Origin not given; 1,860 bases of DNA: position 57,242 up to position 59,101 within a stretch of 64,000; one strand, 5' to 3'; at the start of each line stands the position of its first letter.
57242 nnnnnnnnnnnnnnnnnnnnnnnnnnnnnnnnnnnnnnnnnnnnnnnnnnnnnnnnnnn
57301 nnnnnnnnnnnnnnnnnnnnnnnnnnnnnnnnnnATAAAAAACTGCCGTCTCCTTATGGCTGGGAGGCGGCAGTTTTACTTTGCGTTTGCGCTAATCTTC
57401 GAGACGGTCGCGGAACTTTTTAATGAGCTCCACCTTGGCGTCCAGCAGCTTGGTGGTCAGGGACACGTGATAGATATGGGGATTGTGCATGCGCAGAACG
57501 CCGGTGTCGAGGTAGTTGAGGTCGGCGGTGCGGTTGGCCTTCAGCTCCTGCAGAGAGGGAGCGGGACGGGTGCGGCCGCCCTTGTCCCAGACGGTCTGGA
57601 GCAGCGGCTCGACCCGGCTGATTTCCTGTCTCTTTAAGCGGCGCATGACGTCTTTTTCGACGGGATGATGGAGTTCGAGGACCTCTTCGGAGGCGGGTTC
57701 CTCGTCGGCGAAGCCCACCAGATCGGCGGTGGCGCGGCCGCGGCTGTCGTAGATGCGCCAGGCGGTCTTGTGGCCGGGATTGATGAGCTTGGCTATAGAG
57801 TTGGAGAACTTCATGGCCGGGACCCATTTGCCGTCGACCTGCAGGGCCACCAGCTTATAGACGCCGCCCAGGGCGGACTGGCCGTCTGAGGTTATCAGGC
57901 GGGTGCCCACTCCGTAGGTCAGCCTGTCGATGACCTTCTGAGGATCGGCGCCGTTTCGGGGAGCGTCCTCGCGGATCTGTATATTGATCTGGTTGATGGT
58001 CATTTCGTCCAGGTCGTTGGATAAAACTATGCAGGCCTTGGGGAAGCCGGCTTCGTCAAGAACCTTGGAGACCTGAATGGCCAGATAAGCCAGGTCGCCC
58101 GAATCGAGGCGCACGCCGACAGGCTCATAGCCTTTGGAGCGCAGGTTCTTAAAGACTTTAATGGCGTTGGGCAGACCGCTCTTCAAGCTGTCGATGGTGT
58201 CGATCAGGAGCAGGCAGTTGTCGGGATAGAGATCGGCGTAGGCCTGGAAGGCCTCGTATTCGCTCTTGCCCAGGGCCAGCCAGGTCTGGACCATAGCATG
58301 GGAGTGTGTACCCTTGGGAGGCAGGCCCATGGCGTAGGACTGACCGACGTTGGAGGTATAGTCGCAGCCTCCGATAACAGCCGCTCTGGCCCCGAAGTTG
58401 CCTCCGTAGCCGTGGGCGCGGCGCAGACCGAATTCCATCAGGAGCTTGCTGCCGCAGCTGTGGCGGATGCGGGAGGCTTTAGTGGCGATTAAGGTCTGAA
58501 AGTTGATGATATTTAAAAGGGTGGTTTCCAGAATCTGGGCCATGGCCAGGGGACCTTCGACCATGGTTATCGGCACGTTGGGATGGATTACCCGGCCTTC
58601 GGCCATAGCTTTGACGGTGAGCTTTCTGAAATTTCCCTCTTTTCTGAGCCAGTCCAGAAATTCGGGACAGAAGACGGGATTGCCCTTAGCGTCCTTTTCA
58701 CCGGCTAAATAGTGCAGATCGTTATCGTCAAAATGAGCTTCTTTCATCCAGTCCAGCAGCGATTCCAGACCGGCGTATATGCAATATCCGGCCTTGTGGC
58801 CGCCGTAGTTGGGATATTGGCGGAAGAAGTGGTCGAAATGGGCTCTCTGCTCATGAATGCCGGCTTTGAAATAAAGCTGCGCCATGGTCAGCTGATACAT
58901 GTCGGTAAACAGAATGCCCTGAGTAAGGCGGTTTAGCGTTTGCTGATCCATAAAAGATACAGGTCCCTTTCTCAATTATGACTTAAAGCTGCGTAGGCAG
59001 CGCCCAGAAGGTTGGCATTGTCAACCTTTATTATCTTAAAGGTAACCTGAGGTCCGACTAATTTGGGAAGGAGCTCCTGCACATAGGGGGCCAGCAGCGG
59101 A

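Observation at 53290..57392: AT-rich Type IIS-like restriction-modification island: two Dam-class methyltransferases plus a roughly 600-aa AlwI/PleI/BstNBI-like endonuclease, flanked by REP-like repeats and a bidirectional terminator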

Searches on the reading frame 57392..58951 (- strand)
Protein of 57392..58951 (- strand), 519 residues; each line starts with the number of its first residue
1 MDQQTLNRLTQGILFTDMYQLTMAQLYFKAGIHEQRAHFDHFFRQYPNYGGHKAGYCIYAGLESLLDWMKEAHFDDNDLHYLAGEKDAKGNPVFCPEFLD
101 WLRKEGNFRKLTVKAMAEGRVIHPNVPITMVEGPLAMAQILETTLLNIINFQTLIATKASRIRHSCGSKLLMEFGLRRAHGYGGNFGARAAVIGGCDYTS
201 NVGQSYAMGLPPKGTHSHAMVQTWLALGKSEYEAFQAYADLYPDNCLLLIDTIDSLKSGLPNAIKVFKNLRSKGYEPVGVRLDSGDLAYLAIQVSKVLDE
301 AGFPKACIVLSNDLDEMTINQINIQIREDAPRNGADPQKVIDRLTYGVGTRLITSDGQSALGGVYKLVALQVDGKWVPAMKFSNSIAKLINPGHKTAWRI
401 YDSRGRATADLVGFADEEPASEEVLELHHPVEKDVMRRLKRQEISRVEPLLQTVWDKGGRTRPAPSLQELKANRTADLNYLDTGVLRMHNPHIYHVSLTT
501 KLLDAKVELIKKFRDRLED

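Call 17: find_encoding_contigs(protein=window:57392-58951:-, flank=8000, max_places=10)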
Protein window:57392-58951:- (519 aa): 3 contigs read that carry it; 3 places shown.
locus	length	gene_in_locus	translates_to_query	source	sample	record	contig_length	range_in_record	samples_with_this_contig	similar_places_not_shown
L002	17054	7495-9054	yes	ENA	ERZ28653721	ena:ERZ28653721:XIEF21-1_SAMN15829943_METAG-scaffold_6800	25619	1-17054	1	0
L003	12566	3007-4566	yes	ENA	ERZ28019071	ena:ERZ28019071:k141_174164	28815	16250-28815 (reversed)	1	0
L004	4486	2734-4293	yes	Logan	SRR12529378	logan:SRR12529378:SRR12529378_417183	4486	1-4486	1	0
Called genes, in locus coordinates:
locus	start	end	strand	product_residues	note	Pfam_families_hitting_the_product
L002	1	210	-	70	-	?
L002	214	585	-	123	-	PF02635:DsrE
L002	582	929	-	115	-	PF02635:DsrE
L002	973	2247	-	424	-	PF04551:GcpE, PF26540:GcpE_C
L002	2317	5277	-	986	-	-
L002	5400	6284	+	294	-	-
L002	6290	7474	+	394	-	PF00349:Hexokinase_1, PF03727:Hexokinase_2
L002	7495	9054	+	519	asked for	PF17767:NAPRTase_N, PF17956:NAPRTase_C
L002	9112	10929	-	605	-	PF09491:RE_AlwI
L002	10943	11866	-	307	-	PF02086:MethyltransfD12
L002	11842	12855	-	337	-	PF02086:MethyltransfD12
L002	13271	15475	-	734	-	PF00365:PFK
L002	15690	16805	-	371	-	PF01321:Creatinase_N, PF00557:Peptidase_M24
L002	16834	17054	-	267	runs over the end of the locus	PF01678:DAP_epimerase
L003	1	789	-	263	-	?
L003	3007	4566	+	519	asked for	PF17767:NAPRTase_N, PF17956:NAPRTase_C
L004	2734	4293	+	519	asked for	PF17767:NAPRTase_N, PF17956:NAPRTase_C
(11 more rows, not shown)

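Call 19: find_related_loci(query=window:57392-58951:-, collection=genome_contigs, flank=9000)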
Query window:57392-58951:- (519 aa) in genome_contigs; peptide patterns used: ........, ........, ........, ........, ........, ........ (x = any residue, [..] = any of these).
54 stretches matched a pattern; 26 encode a relative of the query (tblastn E <= 1e-3); 26 distinct loci.
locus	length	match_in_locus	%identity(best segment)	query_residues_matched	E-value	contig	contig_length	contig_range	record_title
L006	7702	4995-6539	78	3-517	0e+0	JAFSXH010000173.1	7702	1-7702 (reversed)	Bacterium isolate RGIG3558 Goat_Rumen.Co__c1459142, whole genome shotgun sequence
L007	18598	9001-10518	58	5-510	0e+0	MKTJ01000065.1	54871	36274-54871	MAG: Chloroflexi bacterium 54-19 SCNpilot_cont_500_bf_scaffold_459, whole genome shotgun sequence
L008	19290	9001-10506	59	9-510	0e+0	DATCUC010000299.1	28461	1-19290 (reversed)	MAG TPA_asm: Anaerolineaceae bacterium isolate SMAG_U7347 k141_17115, whole genome shotgun sequence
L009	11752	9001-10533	58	7-516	0e+0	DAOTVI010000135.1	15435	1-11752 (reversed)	MAG TPA_asm: Anaerolineae bacterium isolate H106_27 k137_740136, whole genome shotgun sequence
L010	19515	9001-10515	58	7-510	0e+0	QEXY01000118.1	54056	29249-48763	MAG: Ardenticatenia bacterium isolate Nak82 k99_221847, whole genome shotgun sequence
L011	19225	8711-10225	59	7-510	0e+0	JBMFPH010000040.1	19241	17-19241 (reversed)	MAG: Anaerolineae bacterium isolate KM4338-58 NODE_40_length_19241_cov_3.372469, whole genome shotgun sequence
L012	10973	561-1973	45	14-514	2e-116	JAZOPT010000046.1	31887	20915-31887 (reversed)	MAG: Candidatus Scatosoma sp. isolate T1900045571_YK20190265.MAGScoT_cleanbin_000020 SGB_7980_k141_2965888, whole genome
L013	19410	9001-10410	44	14-514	2e-113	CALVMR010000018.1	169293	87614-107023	MAG: uncultured Clostridia bacterium isolate E01__bin319 genome assembly, contig: E01__k127_2925697, whole genome shotgu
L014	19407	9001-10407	42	14-512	1e-107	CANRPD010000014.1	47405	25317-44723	MAG: uncultured Clostridia bacterium isolate Lapin-019__bin2 genome assembly, contig: Lapin-019__NODE_387_length_47405_c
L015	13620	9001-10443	40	7-517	1e-107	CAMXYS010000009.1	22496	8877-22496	MAG TPA_asm: uncultured Clostridia bacterium isolate SRR17635715_bin.6_metaWRAP_v1.3_MAG genome assembly, contig: ERZ142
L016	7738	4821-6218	41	14-510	9e-106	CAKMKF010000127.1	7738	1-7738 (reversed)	uncultured Acholeplasmataceae bacterium isolate OKU19 genome assembly, contig: MEGAHIT_co_assembly_000000011914, whole g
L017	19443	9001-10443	39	1-516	1e-104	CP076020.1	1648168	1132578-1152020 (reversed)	Mycoplasmatota bacterium strain zrk2 chromosome, complete genome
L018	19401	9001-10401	40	14-511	2e-102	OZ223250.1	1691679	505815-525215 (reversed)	MAG: Acholeplasmataceae bacterium isolate c289da16-4743-485f-819d-17f5771af8e7 genome assembly, chromosome: 1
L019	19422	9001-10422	41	14-514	4e-102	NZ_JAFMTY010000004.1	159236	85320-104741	Alicyclobacillus fructus strain FSL-W10-0059 NODE_4_length_159236_cov_44.245782, whole genome shotgun sequence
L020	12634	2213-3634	41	14-514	6e-102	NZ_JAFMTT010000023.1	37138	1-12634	Alicyclobacillus mali (ex Roth et al. 2021) strain FSL-W10-0018 NODE_23_length_37138_cov_24.643862, whole genome shotgun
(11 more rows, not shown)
